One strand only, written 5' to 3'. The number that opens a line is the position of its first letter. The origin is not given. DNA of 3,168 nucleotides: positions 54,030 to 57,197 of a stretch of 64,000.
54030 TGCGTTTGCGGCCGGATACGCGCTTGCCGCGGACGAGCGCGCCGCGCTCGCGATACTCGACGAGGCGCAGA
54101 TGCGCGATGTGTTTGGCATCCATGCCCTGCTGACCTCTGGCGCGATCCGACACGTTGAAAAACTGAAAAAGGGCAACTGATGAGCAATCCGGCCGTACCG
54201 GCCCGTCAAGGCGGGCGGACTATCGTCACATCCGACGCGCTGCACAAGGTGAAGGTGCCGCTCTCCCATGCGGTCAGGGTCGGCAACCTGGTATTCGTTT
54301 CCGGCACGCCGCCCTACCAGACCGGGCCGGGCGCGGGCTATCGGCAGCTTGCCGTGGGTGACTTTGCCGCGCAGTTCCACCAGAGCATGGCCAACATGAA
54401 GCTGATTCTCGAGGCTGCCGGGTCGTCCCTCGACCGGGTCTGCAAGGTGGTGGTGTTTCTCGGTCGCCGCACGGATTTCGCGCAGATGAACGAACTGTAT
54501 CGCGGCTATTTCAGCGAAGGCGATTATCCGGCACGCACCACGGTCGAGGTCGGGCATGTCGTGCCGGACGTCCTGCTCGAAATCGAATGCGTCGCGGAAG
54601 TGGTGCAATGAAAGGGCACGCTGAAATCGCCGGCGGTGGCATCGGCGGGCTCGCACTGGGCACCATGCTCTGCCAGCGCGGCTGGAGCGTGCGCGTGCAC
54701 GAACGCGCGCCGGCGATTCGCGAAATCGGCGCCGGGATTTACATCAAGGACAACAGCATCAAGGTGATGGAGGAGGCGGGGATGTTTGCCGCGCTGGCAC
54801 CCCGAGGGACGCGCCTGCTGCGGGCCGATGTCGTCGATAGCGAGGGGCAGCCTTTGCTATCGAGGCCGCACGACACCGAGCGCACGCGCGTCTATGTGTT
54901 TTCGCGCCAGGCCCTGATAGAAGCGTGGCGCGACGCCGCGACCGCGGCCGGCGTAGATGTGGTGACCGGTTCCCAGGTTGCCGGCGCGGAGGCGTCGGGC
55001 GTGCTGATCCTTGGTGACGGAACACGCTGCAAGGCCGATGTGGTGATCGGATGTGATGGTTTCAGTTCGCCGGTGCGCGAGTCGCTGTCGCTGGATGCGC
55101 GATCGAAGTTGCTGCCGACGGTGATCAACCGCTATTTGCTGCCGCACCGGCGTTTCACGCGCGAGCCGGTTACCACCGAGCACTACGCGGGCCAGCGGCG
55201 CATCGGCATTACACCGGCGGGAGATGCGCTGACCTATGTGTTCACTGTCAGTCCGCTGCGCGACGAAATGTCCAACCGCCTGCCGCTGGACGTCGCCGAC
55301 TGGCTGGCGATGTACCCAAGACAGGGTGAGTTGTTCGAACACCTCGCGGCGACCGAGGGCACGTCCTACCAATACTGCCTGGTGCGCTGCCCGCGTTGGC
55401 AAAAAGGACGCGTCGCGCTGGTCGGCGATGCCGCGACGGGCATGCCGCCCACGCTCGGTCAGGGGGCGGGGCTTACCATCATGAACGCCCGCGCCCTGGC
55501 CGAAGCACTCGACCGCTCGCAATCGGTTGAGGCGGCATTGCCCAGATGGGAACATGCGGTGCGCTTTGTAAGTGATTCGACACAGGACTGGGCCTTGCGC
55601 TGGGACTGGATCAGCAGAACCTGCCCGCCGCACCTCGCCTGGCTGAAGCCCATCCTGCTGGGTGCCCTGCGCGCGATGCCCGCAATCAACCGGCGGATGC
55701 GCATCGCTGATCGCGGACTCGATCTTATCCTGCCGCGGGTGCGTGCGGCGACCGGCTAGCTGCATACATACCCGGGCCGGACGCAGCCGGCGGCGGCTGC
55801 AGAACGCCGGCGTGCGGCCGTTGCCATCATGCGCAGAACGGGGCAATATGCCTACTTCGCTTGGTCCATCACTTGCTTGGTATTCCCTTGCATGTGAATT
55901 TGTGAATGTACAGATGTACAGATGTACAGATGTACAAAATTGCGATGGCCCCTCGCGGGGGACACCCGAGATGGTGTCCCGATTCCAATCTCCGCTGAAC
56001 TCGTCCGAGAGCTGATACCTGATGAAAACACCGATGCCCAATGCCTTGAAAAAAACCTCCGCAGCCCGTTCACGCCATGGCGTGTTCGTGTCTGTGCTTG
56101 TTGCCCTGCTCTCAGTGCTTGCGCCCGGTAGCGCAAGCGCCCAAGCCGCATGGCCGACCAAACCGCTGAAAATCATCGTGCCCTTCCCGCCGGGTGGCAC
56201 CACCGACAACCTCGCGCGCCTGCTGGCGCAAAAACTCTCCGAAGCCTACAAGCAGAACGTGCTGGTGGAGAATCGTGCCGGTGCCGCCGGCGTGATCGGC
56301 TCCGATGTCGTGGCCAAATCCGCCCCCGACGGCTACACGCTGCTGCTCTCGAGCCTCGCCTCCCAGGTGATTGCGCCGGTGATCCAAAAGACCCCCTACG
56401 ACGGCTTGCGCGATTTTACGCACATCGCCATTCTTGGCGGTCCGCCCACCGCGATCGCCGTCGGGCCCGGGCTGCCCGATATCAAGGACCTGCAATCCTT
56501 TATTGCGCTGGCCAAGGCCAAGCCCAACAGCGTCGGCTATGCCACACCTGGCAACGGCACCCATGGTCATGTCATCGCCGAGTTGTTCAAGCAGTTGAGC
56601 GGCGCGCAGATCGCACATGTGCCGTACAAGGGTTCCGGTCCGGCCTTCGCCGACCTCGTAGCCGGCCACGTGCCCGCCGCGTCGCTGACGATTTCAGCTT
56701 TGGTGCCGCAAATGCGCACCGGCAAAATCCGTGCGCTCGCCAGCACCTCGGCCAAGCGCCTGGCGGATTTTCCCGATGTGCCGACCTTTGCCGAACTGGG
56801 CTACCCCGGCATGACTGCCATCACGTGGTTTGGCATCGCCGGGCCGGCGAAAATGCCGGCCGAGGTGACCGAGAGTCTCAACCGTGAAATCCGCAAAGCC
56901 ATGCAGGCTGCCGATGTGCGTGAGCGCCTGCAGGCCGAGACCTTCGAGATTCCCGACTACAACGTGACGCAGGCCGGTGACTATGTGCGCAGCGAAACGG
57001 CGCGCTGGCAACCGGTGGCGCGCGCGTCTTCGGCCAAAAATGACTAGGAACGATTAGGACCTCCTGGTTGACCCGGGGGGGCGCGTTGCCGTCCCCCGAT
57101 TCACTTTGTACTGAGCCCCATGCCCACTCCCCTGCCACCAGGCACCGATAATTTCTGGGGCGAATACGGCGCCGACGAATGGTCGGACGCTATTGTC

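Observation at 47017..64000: Accessory catabolic island with an unassignable substrate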

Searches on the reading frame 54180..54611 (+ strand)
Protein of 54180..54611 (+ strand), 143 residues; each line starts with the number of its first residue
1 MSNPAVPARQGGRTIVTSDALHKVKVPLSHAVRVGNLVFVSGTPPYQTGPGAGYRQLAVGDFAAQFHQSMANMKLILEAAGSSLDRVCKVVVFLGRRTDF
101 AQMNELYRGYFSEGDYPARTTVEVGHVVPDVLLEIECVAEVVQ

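Call 4: search_protein_families(library=pfam, proteins=[window:54180-54611:+])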
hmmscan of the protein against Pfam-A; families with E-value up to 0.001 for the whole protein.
window:54180-54611:+ (143 aa): 1 family
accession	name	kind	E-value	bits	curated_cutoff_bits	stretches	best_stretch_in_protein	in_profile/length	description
PF01042.26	Ribonuc_L-PSP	-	5.3e-28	97.9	27.3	1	25-141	8-121/121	Endoribonuclease L-PSP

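Call 5: search_protein_families(library=ncbifam, proteins=[window:54180-54611:+])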
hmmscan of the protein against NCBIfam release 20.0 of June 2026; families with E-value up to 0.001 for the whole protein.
window:54180-54611:+ (143 aa): 3 families
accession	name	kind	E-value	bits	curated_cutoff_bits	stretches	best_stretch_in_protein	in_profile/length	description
TIGR00004.1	TIGR00004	subfamily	1.2e-25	90.2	106.25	1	15-140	4-124/125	Rid family detoxifying hydrolase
TIGR03610.1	RutC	equivalog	8.7e-17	61.4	169.1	1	19-141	9-126/127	pyrimidine utilization protein C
NF008490.0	PRK11401.1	equivalog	2.3e-16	59.9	222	1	26-139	15-125/129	enamine/imine deaminase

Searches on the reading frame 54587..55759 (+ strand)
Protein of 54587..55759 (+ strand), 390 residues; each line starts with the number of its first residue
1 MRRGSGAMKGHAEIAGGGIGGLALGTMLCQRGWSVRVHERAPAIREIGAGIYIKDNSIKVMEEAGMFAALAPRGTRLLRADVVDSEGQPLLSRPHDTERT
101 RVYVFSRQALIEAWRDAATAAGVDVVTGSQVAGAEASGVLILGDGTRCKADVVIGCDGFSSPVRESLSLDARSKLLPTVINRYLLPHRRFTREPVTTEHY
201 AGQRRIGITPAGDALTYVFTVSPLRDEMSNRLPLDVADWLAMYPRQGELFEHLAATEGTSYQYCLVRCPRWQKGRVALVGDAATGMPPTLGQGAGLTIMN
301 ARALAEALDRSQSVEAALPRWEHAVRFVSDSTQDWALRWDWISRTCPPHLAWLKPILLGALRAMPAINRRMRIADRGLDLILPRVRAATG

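Call 4: search_protein_families(library=pfam, proteins=[window:54587-55759:+])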
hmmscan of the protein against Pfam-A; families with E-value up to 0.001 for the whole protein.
window:54587-55759:+ (390 aa): 3 families
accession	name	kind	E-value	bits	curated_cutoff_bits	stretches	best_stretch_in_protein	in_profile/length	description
PF01494.25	FAD_binding_3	-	1.1e-24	87.7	22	1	14-308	6-318/349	FAD binding domain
PF01266.30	DAO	-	4.5e-05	23.6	27.9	0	106-178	147-224/353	FAD dependent oxidoreductase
PF07992.20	Pyr_redox_2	-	9.2e-05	22.4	26.1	0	107-160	182-238/291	Pyridine nucleotide-disulphide oxidoreductase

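Call 5: search_protein_families(library=ncbifam, proteins=[window:54587-55759:+])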
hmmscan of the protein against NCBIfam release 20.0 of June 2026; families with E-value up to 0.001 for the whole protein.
window:54587-55759:+ (390 aa): 58 families (the best 25 are shown)
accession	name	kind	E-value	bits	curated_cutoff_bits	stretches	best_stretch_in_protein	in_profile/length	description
NF005313.0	PRK06847.1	subfamily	4.3e-49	167.4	372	1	12-322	7-330/375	hypothetical protein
NF005243.0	PRK06753.1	equivalog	5e-33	114.5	365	1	13-324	4-319/374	hypothetical protein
NF005720.0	PRK07538.1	subfamily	1e-30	107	400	2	14-167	7-173/418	hypothetical protein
NF005566.0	PRK07236.1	subfamily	2.8e-30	105.5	333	2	9-217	6-208/386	hypothetical protein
NF033623.1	urate_HpxO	equivalog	9.9e-29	100.4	500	1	14-324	4-327/381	FAD-dependent urate hydroxylase HpxO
NF006021.0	PRK08163.1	equivalog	2.4e-25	89.4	459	2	12-183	8-188/398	3-hydroxybenzoate 6-monooxygenase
NF005761.0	PRK07588.1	equivalog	2.1e-23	82.9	454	2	266-345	271-351/392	FAD-binding domain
NF004829.0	PRK06183.1-3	subfamily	7.7e-20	71.1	390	1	14-310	13-324/520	bifunctional 3-(3-hydroxy-phenyl)propionate/3-hydroxycinnamic acid hydroxylase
TIGR01988.1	Ubi-OHases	subfamily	2.4e-19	69.4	224.65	1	14-317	4-321/387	ubiquinone biosynthesis hydroxylase, UbiH/UbiF/VisC/COQ6 family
TIGR03219.1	salicylate_mono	equivalog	2.3e-18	66.1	446.35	2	14-66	5-58/414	salicylate 1-monooxygenase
NF005788.0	PRK07608.1-3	equivalog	2.7e-16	59.3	478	1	14-314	7-319/388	UbiH/UbiF family hydroxylase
NF004523.0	PRK05868.1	equivalog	3.5e-16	59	536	2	14-165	6-164/372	FAD-binding protein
NF005452.0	PRK07045.1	equivalog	5.2e-16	58.5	397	1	14-319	10-334/388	putative monooxygenase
NF005691.0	PRK07494.1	equivalog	6e-16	58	459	1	13-313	12-320/404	UbiH/UbiF family hydroxylase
NF006593.0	PRK09126.1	equivalog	7.9e-16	57.9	420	1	14-313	9-320/393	5-demethoxyubiquinol-8 5-hydroxylase UbiM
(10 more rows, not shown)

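Call 26: search_solved_structures(query=window:54608-55759:+, max_evalue=1e-10)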
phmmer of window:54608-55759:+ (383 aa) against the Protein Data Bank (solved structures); distinct sequences matched with E-value up to 1e-10: 24.
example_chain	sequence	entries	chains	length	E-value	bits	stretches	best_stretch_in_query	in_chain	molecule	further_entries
3alm_A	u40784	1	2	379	4.4e-41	144.2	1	4-336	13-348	2-methyl-3-hydroxypyridine-5-carboxylic acid oxygenase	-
3alj_A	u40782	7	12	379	7.1e-41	143.5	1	4-336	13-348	2-methyl-3-hydroxypyridine-5-carboxylic acid oxygenase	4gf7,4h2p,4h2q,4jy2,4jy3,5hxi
3gmb_A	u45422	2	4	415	8.5e-41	143.2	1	4-336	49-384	2-methyl-3-hydroxypyridine-5-carboxylic acid oxygenase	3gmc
4h2n_A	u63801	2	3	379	1.9e-40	142.1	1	4-336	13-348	2-methyl-3-hydroxypyridine-5-carboxylic acid oxygenase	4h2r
3all_A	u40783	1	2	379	4.5e-40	140.8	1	4-336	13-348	2-methyl-3-hydroxypyridine-5-carboxylic acid oxygenase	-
5eow_A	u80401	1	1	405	1.2e-17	67.1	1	6-162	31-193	6-hydroxynicotinate 3-monooxygenase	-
8uiq_A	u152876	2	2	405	3.1e-17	65.7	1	6-162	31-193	6-hydroxynicotinate 3-monooxygenase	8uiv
8rqh_A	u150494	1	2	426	7.4e-16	61.1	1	4-315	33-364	Tropone 2-monooxygenase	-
5kow_A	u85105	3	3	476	3.6e-15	58.9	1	7-297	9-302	Pentachlorophenol 4-monooxygenase | Putative rifampin monooxygenase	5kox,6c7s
4bk2_A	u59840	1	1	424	1.5e-14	56.9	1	7-163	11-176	PROBABLE SALICYLATE MONOOXYGENASE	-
4bk1_A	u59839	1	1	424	1.5e-14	56.8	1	7-163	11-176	PROBABLE SALICYLATE MONOOXYGENASE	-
9h8m_A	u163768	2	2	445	1.5e-14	56.8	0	6-56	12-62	FAD-dependent monooxygenase sorC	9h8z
4bjy_A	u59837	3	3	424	1.6e-14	56.8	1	7-163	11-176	PROBABLE SALICYLATE MONOOXYGENASE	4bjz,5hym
4bk3_A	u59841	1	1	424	1.9e-14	56.5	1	7-163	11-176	PROBABLE SALICYLATE MONOOXYGENASE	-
3c96_A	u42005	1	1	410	2.2e-14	56.3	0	7-165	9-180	Flavin-containing monooxygenase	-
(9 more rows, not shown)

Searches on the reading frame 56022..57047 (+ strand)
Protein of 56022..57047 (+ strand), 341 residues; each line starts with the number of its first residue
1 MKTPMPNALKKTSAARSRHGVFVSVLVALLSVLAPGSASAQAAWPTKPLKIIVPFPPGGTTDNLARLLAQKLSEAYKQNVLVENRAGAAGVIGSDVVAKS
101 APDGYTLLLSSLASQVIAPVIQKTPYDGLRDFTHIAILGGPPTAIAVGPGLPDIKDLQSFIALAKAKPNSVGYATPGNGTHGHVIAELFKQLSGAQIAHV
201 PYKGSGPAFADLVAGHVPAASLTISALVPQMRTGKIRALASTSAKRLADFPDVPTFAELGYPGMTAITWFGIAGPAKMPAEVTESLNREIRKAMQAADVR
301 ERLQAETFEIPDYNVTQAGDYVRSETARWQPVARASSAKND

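Call 4: search_protein_families(library=pfam, proteins=[window:56022-57047:+])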
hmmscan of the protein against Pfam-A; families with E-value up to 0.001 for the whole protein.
window:56022-57047:+ (341 aa): 1 family
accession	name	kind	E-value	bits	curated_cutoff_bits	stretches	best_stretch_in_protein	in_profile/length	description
PF03401.19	TctC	-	6.6e-66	223.1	27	1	65-334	2-270/274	Tripartite tricarboxylate transporter family receptor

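Call 5: search_protein_families(library=ncbifam, proteins=[window:56022-57047:+])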
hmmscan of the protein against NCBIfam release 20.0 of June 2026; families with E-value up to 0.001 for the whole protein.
window:56022-57047:+ (341 aa): 0 families
